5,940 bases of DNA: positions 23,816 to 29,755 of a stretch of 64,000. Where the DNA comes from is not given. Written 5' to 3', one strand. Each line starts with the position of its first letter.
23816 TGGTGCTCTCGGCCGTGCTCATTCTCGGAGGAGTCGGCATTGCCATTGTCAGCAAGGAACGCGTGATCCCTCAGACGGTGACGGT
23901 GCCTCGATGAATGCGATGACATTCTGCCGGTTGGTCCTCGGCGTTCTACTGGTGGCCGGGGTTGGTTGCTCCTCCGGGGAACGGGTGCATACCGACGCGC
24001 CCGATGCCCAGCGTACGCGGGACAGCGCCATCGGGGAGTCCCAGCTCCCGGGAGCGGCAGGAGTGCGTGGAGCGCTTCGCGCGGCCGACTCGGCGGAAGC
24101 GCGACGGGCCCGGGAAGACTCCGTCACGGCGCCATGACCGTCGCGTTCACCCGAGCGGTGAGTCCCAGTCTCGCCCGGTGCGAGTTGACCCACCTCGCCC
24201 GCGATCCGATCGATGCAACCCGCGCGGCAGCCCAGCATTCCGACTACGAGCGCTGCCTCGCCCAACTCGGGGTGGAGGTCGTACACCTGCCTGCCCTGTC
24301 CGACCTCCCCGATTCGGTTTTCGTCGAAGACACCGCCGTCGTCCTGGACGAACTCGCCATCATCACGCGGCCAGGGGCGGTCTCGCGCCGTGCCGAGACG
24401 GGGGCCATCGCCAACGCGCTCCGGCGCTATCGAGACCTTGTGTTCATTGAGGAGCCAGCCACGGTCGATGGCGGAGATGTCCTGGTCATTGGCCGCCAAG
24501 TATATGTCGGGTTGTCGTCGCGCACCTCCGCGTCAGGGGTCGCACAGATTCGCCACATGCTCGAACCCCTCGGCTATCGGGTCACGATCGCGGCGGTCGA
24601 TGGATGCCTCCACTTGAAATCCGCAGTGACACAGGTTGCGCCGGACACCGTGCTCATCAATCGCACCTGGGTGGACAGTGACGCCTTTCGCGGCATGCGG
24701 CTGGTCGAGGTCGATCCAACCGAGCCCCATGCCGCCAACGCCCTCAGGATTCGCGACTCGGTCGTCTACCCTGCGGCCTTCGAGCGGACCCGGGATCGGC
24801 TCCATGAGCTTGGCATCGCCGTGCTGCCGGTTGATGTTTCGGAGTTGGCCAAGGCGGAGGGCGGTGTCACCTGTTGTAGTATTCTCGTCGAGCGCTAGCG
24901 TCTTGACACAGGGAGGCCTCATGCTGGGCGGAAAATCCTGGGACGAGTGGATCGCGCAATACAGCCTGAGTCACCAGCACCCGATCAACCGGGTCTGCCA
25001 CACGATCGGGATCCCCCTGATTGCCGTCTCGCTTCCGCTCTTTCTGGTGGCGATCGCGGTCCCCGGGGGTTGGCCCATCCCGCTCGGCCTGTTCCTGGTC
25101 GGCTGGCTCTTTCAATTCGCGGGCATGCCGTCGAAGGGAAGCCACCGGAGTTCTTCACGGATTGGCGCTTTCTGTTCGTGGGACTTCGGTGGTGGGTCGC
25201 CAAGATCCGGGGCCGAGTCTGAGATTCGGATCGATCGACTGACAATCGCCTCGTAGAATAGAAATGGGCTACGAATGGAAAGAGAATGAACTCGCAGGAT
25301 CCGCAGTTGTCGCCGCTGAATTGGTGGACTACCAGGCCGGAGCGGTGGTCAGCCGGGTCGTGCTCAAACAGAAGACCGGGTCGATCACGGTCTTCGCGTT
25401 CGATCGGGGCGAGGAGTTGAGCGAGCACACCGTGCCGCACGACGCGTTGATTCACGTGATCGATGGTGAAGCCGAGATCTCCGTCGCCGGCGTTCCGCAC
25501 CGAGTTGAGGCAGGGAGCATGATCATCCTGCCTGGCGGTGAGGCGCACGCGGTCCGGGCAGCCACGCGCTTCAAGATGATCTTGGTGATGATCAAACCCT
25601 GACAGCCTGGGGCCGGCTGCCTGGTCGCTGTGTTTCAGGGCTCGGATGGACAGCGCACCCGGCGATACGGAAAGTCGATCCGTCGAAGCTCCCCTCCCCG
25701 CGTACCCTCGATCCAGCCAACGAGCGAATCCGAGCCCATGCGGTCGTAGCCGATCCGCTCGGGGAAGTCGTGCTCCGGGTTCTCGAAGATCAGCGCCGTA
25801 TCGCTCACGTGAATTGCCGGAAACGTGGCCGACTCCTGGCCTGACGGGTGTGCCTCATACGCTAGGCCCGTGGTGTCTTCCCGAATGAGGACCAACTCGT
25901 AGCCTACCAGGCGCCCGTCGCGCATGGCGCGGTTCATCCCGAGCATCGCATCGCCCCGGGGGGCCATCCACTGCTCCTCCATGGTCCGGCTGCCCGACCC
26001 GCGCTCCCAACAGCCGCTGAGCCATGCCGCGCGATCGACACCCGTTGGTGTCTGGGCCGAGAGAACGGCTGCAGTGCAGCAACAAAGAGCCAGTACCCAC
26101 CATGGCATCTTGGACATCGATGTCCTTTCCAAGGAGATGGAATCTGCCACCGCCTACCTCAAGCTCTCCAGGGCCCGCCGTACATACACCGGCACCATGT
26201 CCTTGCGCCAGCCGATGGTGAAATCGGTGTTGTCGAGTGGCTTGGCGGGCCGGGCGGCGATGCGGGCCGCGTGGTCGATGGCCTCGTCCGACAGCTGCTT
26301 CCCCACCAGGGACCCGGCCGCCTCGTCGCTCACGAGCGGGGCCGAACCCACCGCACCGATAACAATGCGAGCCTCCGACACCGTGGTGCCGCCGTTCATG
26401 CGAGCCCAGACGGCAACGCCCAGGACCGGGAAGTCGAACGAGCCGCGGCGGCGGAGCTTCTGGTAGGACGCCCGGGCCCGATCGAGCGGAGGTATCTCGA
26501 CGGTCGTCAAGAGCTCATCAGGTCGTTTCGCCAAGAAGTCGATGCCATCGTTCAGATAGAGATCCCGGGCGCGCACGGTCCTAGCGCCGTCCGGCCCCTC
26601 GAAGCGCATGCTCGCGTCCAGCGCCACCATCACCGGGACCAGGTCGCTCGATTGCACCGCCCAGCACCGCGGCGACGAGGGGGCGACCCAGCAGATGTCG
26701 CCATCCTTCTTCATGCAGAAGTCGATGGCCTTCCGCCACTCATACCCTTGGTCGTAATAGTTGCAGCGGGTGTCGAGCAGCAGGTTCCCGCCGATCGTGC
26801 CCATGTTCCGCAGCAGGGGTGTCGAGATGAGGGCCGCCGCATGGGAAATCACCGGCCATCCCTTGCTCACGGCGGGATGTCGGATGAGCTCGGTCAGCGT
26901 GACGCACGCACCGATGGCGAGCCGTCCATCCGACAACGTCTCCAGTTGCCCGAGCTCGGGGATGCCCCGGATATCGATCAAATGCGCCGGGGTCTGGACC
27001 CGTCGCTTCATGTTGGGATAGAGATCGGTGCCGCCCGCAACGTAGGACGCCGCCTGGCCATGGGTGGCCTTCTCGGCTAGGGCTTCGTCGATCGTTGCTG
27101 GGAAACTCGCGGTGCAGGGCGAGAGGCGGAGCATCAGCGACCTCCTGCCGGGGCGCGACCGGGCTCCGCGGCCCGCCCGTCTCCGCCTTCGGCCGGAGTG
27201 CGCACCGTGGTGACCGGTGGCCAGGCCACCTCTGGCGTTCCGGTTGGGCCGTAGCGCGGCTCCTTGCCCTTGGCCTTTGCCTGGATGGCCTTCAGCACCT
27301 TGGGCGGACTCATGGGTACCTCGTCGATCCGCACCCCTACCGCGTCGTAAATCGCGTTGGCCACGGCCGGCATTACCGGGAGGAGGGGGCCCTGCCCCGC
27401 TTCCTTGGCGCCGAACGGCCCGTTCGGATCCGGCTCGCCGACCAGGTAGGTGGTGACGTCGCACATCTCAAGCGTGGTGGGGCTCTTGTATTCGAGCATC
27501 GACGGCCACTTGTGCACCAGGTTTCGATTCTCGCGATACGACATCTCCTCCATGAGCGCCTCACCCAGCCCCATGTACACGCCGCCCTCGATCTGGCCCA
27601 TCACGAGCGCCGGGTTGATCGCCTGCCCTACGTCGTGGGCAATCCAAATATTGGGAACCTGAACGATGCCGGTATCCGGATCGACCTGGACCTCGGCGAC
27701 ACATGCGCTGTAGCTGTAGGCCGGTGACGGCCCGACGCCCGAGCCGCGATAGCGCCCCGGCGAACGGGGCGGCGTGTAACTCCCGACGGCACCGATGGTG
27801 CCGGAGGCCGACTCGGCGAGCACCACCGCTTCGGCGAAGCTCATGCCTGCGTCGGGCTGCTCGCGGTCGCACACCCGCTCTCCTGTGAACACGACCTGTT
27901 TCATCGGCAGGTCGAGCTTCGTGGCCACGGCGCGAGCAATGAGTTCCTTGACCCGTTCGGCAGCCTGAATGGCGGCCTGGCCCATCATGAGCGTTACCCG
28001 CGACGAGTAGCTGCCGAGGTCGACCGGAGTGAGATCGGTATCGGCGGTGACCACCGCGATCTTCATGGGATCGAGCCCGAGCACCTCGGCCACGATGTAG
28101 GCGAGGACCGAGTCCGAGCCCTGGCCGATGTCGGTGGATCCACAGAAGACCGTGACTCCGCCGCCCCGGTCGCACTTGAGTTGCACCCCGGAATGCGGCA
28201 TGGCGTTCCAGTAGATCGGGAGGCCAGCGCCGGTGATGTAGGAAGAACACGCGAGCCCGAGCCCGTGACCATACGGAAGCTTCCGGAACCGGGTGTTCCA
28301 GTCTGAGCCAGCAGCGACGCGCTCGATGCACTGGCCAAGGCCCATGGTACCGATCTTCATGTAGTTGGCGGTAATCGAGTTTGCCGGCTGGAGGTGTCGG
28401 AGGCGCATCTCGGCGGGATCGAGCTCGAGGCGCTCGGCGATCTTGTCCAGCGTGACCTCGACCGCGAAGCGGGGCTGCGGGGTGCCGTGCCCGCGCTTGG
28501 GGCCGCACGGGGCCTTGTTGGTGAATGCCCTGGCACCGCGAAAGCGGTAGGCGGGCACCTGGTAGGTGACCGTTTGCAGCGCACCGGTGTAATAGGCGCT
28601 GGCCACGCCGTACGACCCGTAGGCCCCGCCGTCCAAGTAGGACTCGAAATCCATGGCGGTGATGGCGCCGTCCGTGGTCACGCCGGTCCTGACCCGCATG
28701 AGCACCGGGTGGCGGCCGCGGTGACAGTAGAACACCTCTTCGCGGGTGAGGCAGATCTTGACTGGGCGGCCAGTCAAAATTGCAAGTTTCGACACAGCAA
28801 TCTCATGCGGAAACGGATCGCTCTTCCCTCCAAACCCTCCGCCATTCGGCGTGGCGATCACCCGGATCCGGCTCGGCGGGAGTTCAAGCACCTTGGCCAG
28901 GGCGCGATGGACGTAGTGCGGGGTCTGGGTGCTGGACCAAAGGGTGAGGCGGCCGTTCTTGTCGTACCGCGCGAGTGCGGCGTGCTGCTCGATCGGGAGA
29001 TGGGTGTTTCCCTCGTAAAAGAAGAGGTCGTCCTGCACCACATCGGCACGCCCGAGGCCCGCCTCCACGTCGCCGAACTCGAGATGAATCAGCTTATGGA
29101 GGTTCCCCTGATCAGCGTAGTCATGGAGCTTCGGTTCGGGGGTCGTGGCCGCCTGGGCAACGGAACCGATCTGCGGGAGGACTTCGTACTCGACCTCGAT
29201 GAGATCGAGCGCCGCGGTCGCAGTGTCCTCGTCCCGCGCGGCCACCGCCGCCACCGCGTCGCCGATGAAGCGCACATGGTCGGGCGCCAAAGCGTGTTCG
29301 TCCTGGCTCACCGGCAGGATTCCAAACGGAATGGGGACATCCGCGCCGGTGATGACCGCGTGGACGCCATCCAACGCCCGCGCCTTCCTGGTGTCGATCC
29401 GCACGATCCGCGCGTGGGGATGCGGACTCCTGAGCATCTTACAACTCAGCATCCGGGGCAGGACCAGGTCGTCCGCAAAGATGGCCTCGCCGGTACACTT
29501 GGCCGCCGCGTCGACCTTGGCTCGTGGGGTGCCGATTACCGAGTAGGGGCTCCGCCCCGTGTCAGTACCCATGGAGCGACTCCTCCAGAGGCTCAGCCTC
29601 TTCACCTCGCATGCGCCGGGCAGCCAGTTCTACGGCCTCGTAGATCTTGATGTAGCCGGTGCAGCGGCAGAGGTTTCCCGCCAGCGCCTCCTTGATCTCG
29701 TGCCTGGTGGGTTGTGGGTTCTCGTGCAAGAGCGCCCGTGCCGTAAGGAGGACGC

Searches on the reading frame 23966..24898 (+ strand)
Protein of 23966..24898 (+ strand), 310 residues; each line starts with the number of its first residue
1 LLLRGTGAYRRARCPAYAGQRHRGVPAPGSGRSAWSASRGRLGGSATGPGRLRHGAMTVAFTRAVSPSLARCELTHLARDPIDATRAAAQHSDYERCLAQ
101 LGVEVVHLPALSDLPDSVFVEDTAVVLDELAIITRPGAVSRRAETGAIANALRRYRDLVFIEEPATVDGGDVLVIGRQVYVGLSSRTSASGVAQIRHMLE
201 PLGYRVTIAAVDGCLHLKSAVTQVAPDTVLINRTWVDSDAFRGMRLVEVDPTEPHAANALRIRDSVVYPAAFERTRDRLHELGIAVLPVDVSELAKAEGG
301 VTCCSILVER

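Call 52: search_protein_families(library=pfam, proteins=[window:23966-24898:+], max_evalue=0.00001)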
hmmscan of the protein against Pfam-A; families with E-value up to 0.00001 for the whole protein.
window:23966-24898:+ (310 aa): 2 families
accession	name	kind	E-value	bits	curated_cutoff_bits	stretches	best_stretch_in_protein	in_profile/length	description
PF02274.22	ADI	-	4.8e-13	49.3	22.8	1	112-237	119-262/377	Arginine deiminase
PF19420.4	DDAH_eukar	-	1.5e-06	28.1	23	0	85-304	26-286/291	N,N dimethylarginine dimethylhydrolase, eukaryotic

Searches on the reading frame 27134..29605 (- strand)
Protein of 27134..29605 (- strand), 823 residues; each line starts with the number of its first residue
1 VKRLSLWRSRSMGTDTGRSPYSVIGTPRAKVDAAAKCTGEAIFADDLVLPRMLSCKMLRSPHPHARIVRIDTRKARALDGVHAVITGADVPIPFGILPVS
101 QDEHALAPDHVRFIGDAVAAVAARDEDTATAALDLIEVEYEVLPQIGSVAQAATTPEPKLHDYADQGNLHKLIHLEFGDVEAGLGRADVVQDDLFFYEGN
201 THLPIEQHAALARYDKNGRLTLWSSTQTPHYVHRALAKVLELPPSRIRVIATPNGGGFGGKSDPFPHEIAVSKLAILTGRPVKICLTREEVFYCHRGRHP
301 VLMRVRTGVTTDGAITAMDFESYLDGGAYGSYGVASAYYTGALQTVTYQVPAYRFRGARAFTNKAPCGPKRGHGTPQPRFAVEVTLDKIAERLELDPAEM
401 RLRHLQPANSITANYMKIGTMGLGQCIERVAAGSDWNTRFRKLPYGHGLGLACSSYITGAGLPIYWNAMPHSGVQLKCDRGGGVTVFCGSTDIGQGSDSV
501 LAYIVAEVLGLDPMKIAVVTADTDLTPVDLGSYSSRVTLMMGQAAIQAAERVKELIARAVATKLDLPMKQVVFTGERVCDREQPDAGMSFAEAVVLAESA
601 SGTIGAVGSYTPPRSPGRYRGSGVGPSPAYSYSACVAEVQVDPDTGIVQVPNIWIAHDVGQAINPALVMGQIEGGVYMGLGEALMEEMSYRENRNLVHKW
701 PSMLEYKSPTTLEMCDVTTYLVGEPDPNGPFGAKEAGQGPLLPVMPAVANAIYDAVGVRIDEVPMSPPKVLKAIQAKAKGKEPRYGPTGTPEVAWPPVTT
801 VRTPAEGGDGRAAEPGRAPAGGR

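Call 52: search_protein_families(library=pfam, proteins=[window:27134-29605:-], max_evalue=0.00001)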
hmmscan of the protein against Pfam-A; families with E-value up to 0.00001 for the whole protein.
window:27134-29605:- (823 aa): 3 families
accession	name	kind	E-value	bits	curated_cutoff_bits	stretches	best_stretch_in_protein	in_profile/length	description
PF02738.23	MoCoBD_1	-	1.1e-73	247.7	27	1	168-403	8-242/244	Molybdopterin cofactor-binding domain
PF20256.3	MoCoBD_2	-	8.8e-66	222.7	27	1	445-714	23-282/283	Molybdopterin cofactor-binding domain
PF01315.27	Ald_Xan_dh_C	-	5.8e-30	104.3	31.3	1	38-144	1-110/110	Aldehyde oxidase and xanthine dehydrogenase, a/b hammerhead domain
